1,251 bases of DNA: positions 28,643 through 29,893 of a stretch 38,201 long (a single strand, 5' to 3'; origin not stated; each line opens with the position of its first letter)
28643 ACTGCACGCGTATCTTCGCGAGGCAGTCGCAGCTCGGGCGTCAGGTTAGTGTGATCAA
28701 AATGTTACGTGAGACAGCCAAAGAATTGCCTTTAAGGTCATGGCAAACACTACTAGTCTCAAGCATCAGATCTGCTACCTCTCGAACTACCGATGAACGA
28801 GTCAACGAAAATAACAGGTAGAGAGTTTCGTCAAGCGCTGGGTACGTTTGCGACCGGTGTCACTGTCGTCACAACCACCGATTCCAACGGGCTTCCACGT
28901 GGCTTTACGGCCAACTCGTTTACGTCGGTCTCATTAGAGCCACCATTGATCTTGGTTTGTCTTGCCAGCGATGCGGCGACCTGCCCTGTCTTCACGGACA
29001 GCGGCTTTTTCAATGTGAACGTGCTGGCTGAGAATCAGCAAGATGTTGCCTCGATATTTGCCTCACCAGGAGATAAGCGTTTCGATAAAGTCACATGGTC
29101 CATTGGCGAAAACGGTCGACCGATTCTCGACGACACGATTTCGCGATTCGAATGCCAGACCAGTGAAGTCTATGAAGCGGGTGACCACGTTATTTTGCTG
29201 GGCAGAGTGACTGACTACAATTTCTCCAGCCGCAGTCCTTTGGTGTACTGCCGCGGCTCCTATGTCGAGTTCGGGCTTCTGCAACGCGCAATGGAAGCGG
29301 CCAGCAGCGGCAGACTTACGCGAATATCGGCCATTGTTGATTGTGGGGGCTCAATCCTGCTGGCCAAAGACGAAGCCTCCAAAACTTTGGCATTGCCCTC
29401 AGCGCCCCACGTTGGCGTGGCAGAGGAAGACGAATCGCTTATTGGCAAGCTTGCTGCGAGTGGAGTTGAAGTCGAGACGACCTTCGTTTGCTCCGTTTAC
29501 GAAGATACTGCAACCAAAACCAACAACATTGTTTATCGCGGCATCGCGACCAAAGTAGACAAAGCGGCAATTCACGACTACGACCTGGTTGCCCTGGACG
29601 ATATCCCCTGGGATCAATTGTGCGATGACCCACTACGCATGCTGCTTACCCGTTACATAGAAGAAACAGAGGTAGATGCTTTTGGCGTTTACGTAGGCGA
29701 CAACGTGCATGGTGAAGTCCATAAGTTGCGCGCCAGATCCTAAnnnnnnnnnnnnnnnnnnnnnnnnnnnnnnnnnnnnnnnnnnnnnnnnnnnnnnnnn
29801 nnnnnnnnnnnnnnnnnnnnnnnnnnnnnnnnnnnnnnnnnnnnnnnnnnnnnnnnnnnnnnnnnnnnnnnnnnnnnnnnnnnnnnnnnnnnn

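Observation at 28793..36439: Eight-gene cluster joining a Rut-like oxidative module to PcaC/PcaD/BKACE enzymes and a BCCT importer: candidate undescribed catabolic pathway for a zwitterionic osmolyte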

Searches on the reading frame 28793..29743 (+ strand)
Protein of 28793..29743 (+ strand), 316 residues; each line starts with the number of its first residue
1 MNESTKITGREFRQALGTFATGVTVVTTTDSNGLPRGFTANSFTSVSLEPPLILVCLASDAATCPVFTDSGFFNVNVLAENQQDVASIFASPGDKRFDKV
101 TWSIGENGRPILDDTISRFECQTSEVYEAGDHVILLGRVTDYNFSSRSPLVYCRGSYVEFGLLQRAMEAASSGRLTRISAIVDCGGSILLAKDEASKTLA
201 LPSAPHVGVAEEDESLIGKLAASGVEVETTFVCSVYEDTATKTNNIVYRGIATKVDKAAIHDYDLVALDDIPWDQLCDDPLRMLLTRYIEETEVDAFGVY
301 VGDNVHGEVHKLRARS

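Call 4: search_protein_families(library=pfam, proteins=[window:28793-29743:+])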
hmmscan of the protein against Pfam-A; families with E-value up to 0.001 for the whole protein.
window:28793-29743:+ (316 aa): 1 family
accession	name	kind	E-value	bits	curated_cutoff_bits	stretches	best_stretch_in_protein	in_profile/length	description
PF01613.24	Flavin_Reduct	-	5e-41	140.8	27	1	17-159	2-151/153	Flavin reductase like domain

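Call 5: search_protein_families(library=ncbifam, proteins=[window:28793-29743:+])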
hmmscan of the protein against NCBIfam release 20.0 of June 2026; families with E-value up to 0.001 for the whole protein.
window:28793-29743:+ (316 aa): 8 families
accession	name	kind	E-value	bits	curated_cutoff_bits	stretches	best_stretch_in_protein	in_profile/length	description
NF045919.1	HphnlacHdxRed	equivalog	3.8e-45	154.3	340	1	4-159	2-157/309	p-hydroxyphenylacetate 3-hydroxylase reductase component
NF045630.1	monooxsub_HsaB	equivalog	2.3e-44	151.4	230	1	5-160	3-159/186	3-hydroxy-9,10-secoandrosta-1,3,5(10)-triene-9,17-dione monooxygenase reductase subunit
NF052639.1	FlvnRedFerAPor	equivalog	4e-40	137.1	260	1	8-160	3-155/158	flavin reductase FerA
NF042921.1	HpaC_Thermus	equivalog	3e-32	111.7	200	1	11-157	4-146/150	4-hydroxyphenylacetate 3-monooxygenase reductase subunit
NF045733.1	StyMonoxStyB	equivalog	3.7e-32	111.4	200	1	11-158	3-147/150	styrene monooxygenase NADH-dependent flavin reductase subunit StyB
TIGR03615.1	RutF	equivalog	4.4e-28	98.3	254.75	1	10-158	4-154/156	NADH-dependent FMN reductase RutF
TIGR02296.1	HpaC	equivalog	1.3e-21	77.3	205.95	1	12-154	1-147/154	4-hydroxyphenylacetate 3-monooxygenase, reductase component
NF012030.0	PRK15486.1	equivalog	8.8e-18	64.6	315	1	11-146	9-147/170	4-hydroxyphenylacetate 3-monooxygenase reductase subunit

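Call 34: find_homologous_proteins(query=window:28793-29743:+, max_evalue=1e-10)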
Query window:28793-29743:+ (316 aa): 4194 proteins with E <= 1e-10 among 6622 candidates; the best 120 are listed.
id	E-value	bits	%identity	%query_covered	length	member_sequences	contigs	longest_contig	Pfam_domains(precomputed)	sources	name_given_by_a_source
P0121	6.5e-199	677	96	100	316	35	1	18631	PF01613.25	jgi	-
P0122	2.8e-186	636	90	100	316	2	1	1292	PF01613.25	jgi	-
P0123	1.6e-153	528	90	83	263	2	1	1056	PF01613.25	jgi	jgi:hypothetical protein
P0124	1.3e-122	427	63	99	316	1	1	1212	PF01613.25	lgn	-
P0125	4.2e-120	418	61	96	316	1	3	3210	PF01613.25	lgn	-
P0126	8.5e-120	417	60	100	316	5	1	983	PF01613.25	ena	-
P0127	1.1e-118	414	60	99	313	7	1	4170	PF01613.25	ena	-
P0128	5.6e-117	408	58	70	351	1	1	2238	PF01613.25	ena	-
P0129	7.5e-117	408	60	100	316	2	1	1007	PF01613.25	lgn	-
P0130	6.6e-116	405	60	99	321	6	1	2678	PF01613.25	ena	-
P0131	1.1e-115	404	58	97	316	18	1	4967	PF01613.25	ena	-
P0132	1.1e-115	404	58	97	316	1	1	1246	PF01613.25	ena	-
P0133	1.3e-115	404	59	99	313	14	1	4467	PF01613.25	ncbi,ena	-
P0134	2.4e-115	403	60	96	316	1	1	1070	PF01613.25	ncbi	-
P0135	8.5e-115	401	61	96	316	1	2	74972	PF01613.25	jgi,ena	-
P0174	5.5e-88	313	48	97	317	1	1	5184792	PF01613.25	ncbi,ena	-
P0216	6.7e-84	300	49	98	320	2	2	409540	PF01613.25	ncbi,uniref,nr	ncbi:flavin reductase (DIM6/NTAB) family NADH-FMN oxidoreductase RutF [Rhodoligotrophos appendicifer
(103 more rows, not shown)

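Call 35: find_encoding_contigs(protein=P0174, flank=10000, max_places=1)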
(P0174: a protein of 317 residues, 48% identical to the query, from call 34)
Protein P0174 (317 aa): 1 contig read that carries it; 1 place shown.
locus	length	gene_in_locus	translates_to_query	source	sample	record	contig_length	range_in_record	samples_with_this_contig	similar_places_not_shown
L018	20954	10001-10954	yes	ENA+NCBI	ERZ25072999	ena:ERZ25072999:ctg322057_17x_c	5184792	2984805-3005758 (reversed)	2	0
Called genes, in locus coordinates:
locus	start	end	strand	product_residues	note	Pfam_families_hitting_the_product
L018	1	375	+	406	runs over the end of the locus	-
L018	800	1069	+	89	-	PF01527:HTH_Tnp_1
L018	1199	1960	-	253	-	PF00392:GntR, PF07729:FCD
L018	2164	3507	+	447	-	PF01266:DAO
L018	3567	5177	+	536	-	PF00120:Gln-synt_C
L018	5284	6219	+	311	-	PF13522:GATase_6, PF13537:GATase_7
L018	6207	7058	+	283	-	PF01493:GXGXG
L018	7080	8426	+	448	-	PF01645:Glu_synthase, PF01070:FMN_dh, PF00478:IMPDH (weak), PF03060:NMO (weak)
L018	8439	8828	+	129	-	-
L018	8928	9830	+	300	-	PF00763:THF_DHG_CYH, PF02882:THF_DHG_CYH_C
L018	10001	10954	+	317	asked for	PF01613:Flavin_Reduct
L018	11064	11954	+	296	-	PF00005:ABC_tran, PF02463:SMC_N (faint), PF00004:AAA (faint), PF13304:AAA_21 (faint)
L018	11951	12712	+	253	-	PF01061:ABC2_membrane, PF12698:ABC2_membrane_3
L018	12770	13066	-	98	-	PF03795:YCII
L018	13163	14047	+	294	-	PF00126:HTH_1, PF03466:LysR_substrate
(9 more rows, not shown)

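Call 36: find_encoding_contigs(protein=P0216, flank=10000, max_places=1)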
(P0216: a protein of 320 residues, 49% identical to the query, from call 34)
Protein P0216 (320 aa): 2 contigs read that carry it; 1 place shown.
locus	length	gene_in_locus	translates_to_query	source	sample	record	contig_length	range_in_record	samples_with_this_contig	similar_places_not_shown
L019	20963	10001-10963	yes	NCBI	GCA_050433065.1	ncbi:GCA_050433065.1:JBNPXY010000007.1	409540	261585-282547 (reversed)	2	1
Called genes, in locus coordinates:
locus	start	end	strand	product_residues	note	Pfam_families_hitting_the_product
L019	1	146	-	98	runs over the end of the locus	PF06844:DUF1244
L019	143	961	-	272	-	PF05013:FGase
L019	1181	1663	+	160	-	PF06282:DUF1036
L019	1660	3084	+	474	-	PF00224:PK, PF02887:PK_C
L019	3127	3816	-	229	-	PF23914:TPR_CcmH_CycH (faint), PF13371:TPR_9, PF00515:TPR_1 (weak), PF07719:TPR_2 (weak), PF13424:TPR_12, PF13432:TPR_16, PF13371:TPR_9 (weak), PF00515:TPR_1 (weak), +6 more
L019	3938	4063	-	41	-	PF00444:Ribosomal_L36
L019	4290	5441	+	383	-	PF07690:MFS_1, PF12832:MFS_1_like (weak), PF07690:MFS_1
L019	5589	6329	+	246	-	PF00230:MIP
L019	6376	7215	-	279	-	PF01678:DAP_epimerase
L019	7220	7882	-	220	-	PF06912:DUF1275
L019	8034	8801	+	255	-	PF00378:ECH_1, PF16113:ECH_2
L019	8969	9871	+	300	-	PF08267:Meth_synt_1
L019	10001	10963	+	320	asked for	PF01613:Flavin_Reduct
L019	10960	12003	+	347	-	PF00296:Bac_luciferase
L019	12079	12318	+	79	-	PF09954:DUF2188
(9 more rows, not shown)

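Call 103: predict_structure(alignment_id=A1)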
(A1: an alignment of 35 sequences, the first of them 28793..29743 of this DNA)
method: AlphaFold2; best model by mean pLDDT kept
length: 316 residues; sequences in the alignment: 35
mean_pLDDT: 76.5   pTM: 0.52
mean pLDDT of the five models: 76.5, 72.0, 71.9, 70.5, 68.5
residues with pLDDT >= 90: 100; 70-90: 119; 50-70: 55; < 50: 42
segments of 3 or more residues with pLDDT < 50: 1-6, 42-45, 152-171, 306-316
pLDDT, mean of each block of 10 residues (from residue 1): 44 59 83 89 54 82 91 88 82 82 91 88 90 87 66 41 44 71 92 92 88 92 84 68 78 91 93 91 83 59 50 35
secondary structure, 60 per line:
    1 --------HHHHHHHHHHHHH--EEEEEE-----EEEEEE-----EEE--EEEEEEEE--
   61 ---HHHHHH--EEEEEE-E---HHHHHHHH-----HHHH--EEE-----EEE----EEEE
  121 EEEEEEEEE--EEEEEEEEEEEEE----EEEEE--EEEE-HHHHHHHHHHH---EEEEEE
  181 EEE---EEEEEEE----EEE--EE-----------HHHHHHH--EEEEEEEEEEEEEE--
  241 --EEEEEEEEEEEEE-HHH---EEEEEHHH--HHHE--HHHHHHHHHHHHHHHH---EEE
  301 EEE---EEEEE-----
elements in order: H9-21 E24-29 E35-40 E46-48 E51-58 H64-69 E72-77 H83-90 H96-99 E102-104 E110-112 E117-129 E132-144 E149-153 E156-159 H161-171 E175-183 E187-193 E198-200 H216-222 E225-238 E243-255 E263-267 H279-294 E298-303 E307-311

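Call 105: fold_search(model_id=the predicted structure, library=pdb)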
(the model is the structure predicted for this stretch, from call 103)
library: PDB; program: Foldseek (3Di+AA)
matches with E <= 10: 1184; with E <= 0.001: 334
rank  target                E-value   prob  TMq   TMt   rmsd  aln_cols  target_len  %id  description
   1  3rh7_E                6.7e-30  1.00  0.44  0.48   9.2       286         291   38  Crystal structure of a putative oxidoreductase (SMa0793) from Sinorhizobium meliloti 1021 at 3.00 A resolution (released 2011-06-08)
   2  3rh7_B                1.7e-29  1.00  0.44  0.49   9.2       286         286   38  Crystal structure of a putative oxidoreductase (SMa0793) from Sinorhizobium meliloti 1021 at 3.00 A resolution (released 2011-06-08)
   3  3rh7_A                3.5e-29  1.00  0.44  0.48   9.2       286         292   38  Crystal structure of a putative oxidoreductase (SMa0793) from Sinorhizobium meliloti 1021 at 3.00 A resolution (released 2011-06-08)
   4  4hx6_E                1.5e-16  1.00  0.42  0.75   7.0       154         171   41  Streptomyces globisporus C-1027 NADH:FAD oxidoreductase SgcE6 (released 2012-11-28)
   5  4hx6_A                2.1e-16  1.00  0.42  0.74   6.9       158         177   40  Streptomyces globisporus C-1027 NADH:FAD oxidoreductase SgcE6 (released 2012-11-28)
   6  5zc2_B                2.1e-16  1.00  0.43  0.45   7.0       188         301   31  Acinetobacter baumannii p-hydroxyphenylacetate 3-hydroxylase (HPAH), reductase component (C1) (released 2018-08-08)
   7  5zyr_A                2.3e-16  1.00  0.43  0.44   8.8       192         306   32  Crystal structure of the reductase (C1) component of p-hydroxyphenylacetate 3-hydroxylase (HPAH) from Acinetobacter ba (released 2019-06-05)
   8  4r82_B                2.4e-16  1.00  0.43  0.80   6.8       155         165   40  Streptomyces globisporus C-1027 NADH:FAD oxidoreductase SgcE6 in complex with NAD and FAD fragments (released 2014-10-01)
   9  4hx6_C                2.4e-16  1.00  0.41  0.75   7.0       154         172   41  Streptomyces globisporus C-1027 NADH:FAD oxidoreductase SgcE6 (released 2012-11-28)
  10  4hx6_F                2.4e-16  1.00  0.42  0.74   6.9       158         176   40  Streptomyces globisporus C-1027 NADH:FAD oxidoreductase SgcE6 (released 2012-11-28)
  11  5zc2_A                3.2e-16  1.00  0.43  0.45   7.5       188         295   32  Acinetobacter baumannii p-hydroxyphenylacetate 3-hydroxylase (HPAH), reductase component (C1) (released 2018-08-08)
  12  3nfw_C                3.4e-16  1.00  0.42  0.71   7.1       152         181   36  Crystal structure of nitrilotriacetate monooxygenase component B (A0R521 homolog) from Mycobacterium thermoresistibile (released 2010-06-23)
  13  3nfw_A                4.1e-16  1.00  0.42  0.72   7.0       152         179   37  Crystal structure of nitrilotriacetate monooxygenase component B (A0R521 homolog) from Mycobacterium thermoresistibile (released 2010-06-23)
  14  4r82_A                4.3e-16  1.00  0.43  0.80   6.8       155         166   40  Streptomyces globisporus C-1027 NADH:FAD oxidoreductase SgcE6 in complex with NAD and FAD fragments (released 2014-10-01)
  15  9fd5_B                6.2e-16  1.00  0.43  0.85   8.2       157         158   35  flavin reductase ThdF in complex with two bound FADs in space group P21 (released 2024-12-25)
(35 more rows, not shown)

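Call 106: search_dna_similar(query=window:28793-29743:+, collection=plasmids, mode=protein, max_evalue=1e-20, max_rows=30)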
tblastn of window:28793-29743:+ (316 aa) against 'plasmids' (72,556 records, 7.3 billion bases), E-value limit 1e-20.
Records with a match: 428; places in all: 609; records where one place covers at least 80% of the query: 323.
Best place of each record, by identity: <60% 428.
By first word of the organism name: Rhizobium 153; Sinorhizobium 90; Leisingera 17; Agrobacterium 12; Mesorhizobium 11; Streptomyces 11; Azospirillum 10; Acinetobacter 10; Ensifer 9; Bradyrhizobium 8; and 43 more.
By predicted mobility (MOB-suite, as given by PLSDB): non-mobilizable 231; conjugative 157; mobilizable 40.
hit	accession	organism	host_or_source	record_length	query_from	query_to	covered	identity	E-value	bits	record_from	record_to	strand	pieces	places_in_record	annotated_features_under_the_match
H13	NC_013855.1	Azospirillum sp. B510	-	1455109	10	312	96%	45.2%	1e-68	238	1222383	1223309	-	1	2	record has no annotation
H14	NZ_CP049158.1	Caballeronia sp. SBC1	whole organism,soil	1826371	1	312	99%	43.6%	4e-64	226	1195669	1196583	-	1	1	none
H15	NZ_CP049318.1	Caballeronia sp. SBC2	whole organism,soil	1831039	1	312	99%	43.6%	4e-64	226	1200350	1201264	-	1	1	none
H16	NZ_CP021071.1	Mesorhizobium sp. WSM1497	Biserrula pelecinus L.,cell ...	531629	11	312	96%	45.0%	8e-68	236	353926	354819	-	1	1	alpha/beta fold hydrolase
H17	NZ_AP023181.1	Paraburkholderia sp. PGU19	Physopelta gutta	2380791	11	312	96%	44.9%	1e-65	230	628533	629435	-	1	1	none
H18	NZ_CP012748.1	Paraburkholderia caribensis MBA4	soil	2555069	11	312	96%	44.9%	2e-65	229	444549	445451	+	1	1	none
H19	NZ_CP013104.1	Paraburkholderia caribensis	-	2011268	11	312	96%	44.9%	2e-63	223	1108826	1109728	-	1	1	none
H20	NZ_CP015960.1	Paraburkholderia caribensis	Mimosa,single cell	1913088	11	312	96%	44.9%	3e-63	223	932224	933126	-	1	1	none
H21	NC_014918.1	Mesorhizobium ciceri biovar biserrulae WSM1271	-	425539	11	312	96%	44.7%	3e-67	234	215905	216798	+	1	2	alpha/beta fold hydrolase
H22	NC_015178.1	Acidiphilium multivorum AIU301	-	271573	1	312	99%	41.9%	7e-61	216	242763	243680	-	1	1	flavin reductase family protein | alpha/beta fold hydrolase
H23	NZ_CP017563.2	Paraburkholderia sprentiae WSM5005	Lebeckia ambigua,root nodule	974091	11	312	96%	43.0%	2e-63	224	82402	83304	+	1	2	flavin reductase family protein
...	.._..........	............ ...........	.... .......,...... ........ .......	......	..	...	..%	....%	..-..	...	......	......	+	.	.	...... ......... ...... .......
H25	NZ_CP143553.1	Burkholderia multivorans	Homo sapiens,bronchoalveolar lavage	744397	12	312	95%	43.0%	2e-63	224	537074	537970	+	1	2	flavin reductase family protein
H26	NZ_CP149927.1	Thioclava sp. GXIMD4216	-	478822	5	316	99%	40.7%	2e-51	189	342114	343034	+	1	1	flavin reductase family protein | alpha/beta fold hydrolase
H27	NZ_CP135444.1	Thioclava sp. FTW29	-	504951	5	316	99%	40.7%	3e-51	188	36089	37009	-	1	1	flavin reductase family protein | alpha/beta fold hydrolase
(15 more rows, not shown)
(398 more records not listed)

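Call 107: get_annotated_region(hit=H26, flank=9000)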
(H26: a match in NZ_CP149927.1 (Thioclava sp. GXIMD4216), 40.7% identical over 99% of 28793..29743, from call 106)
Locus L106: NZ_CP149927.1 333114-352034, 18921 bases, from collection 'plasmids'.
description: Thioclava sp. GXIMD4216 plasmid p2, complete sequence
organism: Thioclava sp. GXIMD4216 (NCBI taxid 3131929)
taxonomy: Bacteria; Pseudomonadota; Alphaproteobacteria; Rhodobacterales; Paracoccaceae; Thioclava; Thioclava sp. GXIMD4216
host: -; source: -; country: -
typing (MOB-suite, as given by PLSDB): non-mobilizable
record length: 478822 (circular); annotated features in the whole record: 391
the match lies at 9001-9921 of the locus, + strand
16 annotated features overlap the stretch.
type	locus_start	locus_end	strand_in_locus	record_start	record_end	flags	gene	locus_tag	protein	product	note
CDS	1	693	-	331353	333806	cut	-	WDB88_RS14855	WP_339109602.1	hypothetical protein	-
CDS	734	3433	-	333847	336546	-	-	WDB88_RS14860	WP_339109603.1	PEP/pyruvate-binding domain-containing protein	GO:0016310 - phosphorylation [Evidence IEA]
CDS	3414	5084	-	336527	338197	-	-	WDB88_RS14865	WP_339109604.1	FAD-dependent oxidoreductase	-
CDS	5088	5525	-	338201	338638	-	-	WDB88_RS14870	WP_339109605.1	DUF6041 domain-containing protein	-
CDS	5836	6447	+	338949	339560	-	-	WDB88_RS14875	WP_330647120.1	acyl-homoserine-lactone synthase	-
CDS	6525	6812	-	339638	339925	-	-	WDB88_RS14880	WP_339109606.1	DUF1330 domain-containing protein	-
CDS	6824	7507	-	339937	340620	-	-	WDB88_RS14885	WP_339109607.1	GntR family transcriptional regulator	-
CDS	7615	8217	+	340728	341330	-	-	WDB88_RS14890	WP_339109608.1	amino acid synthesis family protein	-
CDS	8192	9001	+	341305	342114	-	-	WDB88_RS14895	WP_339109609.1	alpha/beta fold hydrolase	-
CDS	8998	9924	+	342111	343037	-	-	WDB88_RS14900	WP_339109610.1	flavin reductase family protein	-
CDS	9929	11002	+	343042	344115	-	-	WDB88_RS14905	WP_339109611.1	LLM class flavin-dependent oxidoreductase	-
CDS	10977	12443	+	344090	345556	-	-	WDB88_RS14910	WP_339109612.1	aldehyde dehydrogenase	-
CDS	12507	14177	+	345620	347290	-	-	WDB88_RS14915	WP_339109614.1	BCCT family transporter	GO:0071705 - nitrogen compound transport [Evidence IEA]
CDS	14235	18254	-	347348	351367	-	-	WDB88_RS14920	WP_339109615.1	amino acid adenylation domain-containing protein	-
CDS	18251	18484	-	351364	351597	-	-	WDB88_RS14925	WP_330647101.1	acyl carrier protein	-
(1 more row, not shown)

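Call 108: search_dna_similar(query=L106:9929-11002:+, collection=plasmids, mode=protein, max_evalue=1e-40, max_rows=40, rows=spread)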
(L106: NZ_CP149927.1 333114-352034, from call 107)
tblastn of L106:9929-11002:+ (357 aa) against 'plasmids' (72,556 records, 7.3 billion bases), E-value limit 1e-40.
Records with a match: 326; places in all: 334; records where one place covers at least 80% of the query: 323.
Best place of each record, by identity: >=99% 2; 95-99% 1; 90-95% 2; 80-90% 3; 60-80% 254; <60% 64.
By first word of the organism name: Rhizobium 153; Sinorhizobium 72; Leisingera 17; Mesorhizobium 11; Agrobacterium 10; Ensifer 9; Shinella 7; Acinetobacter 6; Thioclava 5; Caballeronia 5; and 19 more.
By predicted mobility (MOB-suite, as given by PLSDB): non-mobilizable 178; conjugative 131; mobilizable 17.
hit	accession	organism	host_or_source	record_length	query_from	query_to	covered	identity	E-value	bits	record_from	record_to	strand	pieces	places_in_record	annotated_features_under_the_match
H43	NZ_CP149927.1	Thioclava sp. GXIMD4216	-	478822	1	357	100%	100.0%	0e+0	720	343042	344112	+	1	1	LLM class flavin-dependent oxidoreductase | aldehyde dehydrogenase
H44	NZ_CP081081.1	Leisingera caerulea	-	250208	1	355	99%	77.7%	0e+0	584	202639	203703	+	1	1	LLM class flavin-dependent oxidoreductase | aldehyde dehydrogenase | flavin reductase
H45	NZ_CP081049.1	Leisingera aquaemixtae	-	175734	1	345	97%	78.8%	0e+0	578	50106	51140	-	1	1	LLM class flavin-dependent oxidoreductase | flavin reductase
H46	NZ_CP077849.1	Acinetobacter baumannii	Homo sapiens,Rectal swab_P28_BU14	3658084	1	344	96%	73.8%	8e-164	514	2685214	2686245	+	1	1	none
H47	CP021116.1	Aestuarium zhoushanense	pure culture,tidal flat sample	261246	1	357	100%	70.0%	2e-169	530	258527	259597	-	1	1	LLM class flavin-dependent oxidoreductase | carnitine dehydratase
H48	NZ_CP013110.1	Sinorhizobium americanum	Vachellia farnesiana,cell culture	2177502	1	356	100%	68.3%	1e-163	513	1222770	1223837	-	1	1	record has no annotation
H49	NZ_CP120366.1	Sinorhizobium kummerowiae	Kummerowia stipulacea,Pure culture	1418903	1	348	97%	69.5%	2e-164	515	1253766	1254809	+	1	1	none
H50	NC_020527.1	Sinorhizobium meliloti 2011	-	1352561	1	348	97%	69.5%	2e-164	515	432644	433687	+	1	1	none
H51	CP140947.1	Sinorhizobium meliloti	Medicago lupulina,whole organism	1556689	1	348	97%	69.5%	3e-164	515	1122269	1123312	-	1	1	LLM class flavin-dependent oxidoreductase | flavin reductase family protein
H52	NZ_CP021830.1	Sinorhizobium meliloti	Medicago truncatula,Single Cell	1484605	1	348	97%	69.5%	3e-164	515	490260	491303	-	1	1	record has no annotation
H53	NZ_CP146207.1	Sinorhizobium meliloti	-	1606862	1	348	97%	69.5%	4e-164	515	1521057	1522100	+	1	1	none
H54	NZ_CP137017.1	Sinorhizobium fredii GR64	Phaseolus vulgaris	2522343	1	354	99%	68.1%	3e-160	504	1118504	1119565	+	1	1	record has no annotation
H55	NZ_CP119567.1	Pararhizobium qamdonense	cell culture,soil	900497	1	357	100%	66.9%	2e-158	498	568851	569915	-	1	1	LLM class flavin-dependent oxidoreductase | aldehyde dehydrogenase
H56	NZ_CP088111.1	Sinorhizobium medicae WSM1115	cell culture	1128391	1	348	97%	68.7%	1e-163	513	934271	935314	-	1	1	record has no annotation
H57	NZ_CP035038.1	Sinorhizobium fredii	single cell,soil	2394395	1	348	97%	68.7%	5e-160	503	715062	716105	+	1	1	none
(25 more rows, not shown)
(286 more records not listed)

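Call 109: get_annotated_region(hit=H46, flank=10000)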
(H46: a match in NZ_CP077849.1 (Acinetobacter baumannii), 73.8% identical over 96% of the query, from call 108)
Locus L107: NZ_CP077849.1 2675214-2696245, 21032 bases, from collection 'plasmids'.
description: Acinetobacter baumannii strain DETAB-P16 plasmid pDETAB15, complete sequence
organism: Acinetobacter baumannii (NCBI taxid 470)
taxonomy: Bacteria; Pseudomonadota; Gammaproteobacteria; Moraxellales; Moraxellaceae; Acinetobacter; Acinetobacter baumannii
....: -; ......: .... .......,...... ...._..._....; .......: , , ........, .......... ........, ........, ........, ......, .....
typing (MOB-suite, as given by PLSDB): mobilizable; replicon rep_cluster_1254; relaxase MOBP
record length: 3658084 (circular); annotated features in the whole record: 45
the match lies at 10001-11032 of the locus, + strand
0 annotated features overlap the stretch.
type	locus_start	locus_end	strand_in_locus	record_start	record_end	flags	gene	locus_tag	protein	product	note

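Call 110: get_annotated_region(hit=H51, flank=9000)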
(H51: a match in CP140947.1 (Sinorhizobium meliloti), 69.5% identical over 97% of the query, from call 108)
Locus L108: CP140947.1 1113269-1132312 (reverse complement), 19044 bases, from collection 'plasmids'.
description: Sinorhizobium meliloti strain ml59 plasmid pSymA, complete sequence
organism: Sinorhizobium meliloti (NCBI taxid 382)
taxonomy: Bacteria; Pseudomonadota; Alphaproteobacteria; Hyphomicrobiales; Rhizobiaceae; Sinorhizobium; Sinorhizobium meliloti
host: -; source: Medicago lupulina,whole organism; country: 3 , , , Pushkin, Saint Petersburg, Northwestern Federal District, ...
typing (MOB-suite, as given by PLSDB): conjugative; relaxase MOBQ; mating-pair formation MPF_T
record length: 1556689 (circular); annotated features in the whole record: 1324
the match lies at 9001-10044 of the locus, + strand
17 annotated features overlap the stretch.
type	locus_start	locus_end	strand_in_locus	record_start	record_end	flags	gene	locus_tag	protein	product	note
CDS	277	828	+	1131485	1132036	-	nodL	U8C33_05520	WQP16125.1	nodulation O-acetyltransferase NodL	-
CDS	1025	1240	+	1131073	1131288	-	-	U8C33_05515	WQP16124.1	hypothetical protein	-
CDS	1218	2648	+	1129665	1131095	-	noeA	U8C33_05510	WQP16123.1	nodulation protein NoeA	-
CDS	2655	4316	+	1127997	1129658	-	noeB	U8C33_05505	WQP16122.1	nodulation protein NoeB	-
CDS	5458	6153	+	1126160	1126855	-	-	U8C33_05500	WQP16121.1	GntR family transcriptional regulator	-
CDS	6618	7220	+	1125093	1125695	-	-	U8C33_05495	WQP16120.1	amino acid synthesis family protein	-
CDS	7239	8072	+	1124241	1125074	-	-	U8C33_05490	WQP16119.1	alpha/beta fold hydrolase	-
CDS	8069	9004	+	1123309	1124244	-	-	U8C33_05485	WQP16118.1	flavin reductase family protein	-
CDS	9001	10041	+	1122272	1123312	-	-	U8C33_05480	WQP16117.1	LLM class flavin-dependent oxidoreductase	-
CDS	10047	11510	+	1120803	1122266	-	-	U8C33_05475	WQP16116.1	aldehyde dehydrogenase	-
CDS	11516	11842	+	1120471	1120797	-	-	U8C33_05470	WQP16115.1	NIPSNAP family protein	-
CDS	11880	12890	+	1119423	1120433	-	-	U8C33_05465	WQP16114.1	ABC transporter substrate-binding protein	-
CDS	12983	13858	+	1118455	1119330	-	-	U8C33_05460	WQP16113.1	ABC transporter permease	-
CDS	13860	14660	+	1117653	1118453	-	-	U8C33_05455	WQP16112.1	ABC transporter permease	-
CDS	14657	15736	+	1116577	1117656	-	-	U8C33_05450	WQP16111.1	ABC transporter ATP-binding protein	-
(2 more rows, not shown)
